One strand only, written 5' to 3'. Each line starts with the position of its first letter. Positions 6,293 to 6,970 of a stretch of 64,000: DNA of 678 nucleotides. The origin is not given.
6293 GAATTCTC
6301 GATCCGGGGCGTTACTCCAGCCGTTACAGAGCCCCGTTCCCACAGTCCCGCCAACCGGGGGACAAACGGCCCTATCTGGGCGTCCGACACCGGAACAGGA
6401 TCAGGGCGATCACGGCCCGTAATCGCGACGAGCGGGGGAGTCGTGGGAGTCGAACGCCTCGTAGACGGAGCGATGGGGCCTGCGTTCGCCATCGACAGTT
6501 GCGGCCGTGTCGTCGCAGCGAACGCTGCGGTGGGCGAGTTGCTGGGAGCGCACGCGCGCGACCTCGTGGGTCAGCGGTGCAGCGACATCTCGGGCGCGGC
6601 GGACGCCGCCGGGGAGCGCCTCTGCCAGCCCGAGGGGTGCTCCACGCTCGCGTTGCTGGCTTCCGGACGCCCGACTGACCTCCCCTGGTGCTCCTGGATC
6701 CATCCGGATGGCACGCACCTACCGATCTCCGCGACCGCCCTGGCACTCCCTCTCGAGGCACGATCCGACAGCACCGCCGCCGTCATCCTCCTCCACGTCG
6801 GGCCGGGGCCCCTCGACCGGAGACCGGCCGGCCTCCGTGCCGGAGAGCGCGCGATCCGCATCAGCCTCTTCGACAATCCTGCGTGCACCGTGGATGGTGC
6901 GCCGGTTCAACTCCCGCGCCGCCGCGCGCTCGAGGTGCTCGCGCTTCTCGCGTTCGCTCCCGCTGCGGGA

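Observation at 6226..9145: Divergent accessory module: PAS-SARP/BTAD regulator, FmdE-like zinc-ribbon protein and CxxC redoxin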

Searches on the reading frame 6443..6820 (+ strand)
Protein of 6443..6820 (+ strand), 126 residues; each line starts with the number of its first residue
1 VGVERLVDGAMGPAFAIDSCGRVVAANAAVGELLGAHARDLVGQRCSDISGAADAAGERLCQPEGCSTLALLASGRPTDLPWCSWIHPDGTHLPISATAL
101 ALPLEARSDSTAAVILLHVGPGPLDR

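Call 59: search_protein_representatives(protein=window:6443-6820:+)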
Query: 126 residues. Proteins with E-value up to 0.001 (for the whole library): 232; up to 1e-10: 13; up to 1e-30: 2. The best 150 are listed.
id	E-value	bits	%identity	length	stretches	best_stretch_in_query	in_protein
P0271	1.8e-106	367.6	36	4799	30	3-48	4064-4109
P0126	1.8e-42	160.7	62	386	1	1-120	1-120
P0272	1.1e-20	90.1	33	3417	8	5-43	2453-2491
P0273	8.7e-20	87.3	43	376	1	5-123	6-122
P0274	2.4e-17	79.4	37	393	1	2-120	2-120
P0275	2.5e-17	79.3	37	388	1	4-118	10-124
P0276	1.6e-16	76.7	38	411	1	4-123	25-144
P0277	5.9e-16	74.9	41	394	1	5-122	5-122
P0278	6.4e-16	74.8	27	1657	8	6-54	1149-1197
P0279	3.6e-14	69.1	44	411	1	5-122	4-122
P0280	4.2e-14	68.9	41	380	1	11-119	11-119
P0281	8.1e-14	68.0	37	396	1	4-118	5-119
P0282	6.3e-13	65.1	39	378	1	4-119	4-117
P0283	3.1e-10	56.4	35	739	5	7-44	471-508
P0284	3.2e-10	56.4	34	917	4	6-57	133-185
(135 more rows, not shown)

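Call 64: find_encoding_contigs(protein=P0273, flank=8000, max_places=1)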
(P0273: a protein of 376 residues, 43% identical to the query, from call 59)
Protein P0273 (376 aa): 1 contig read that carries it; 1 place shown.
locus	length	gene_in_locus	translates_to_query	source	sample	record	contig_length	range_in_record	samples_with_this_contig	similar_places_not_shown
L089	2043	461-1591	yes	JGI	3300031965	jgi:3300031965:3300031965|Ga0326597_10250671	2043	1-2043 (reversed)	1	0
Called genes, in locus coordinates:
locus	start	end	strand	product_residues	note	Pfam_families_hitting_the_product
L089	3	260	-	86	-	?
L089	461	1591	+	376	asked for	PF08448:PAS_4 (faint), PF00486:Trans_reg_C (weak), PF03704:BTAD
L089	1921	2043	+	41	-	?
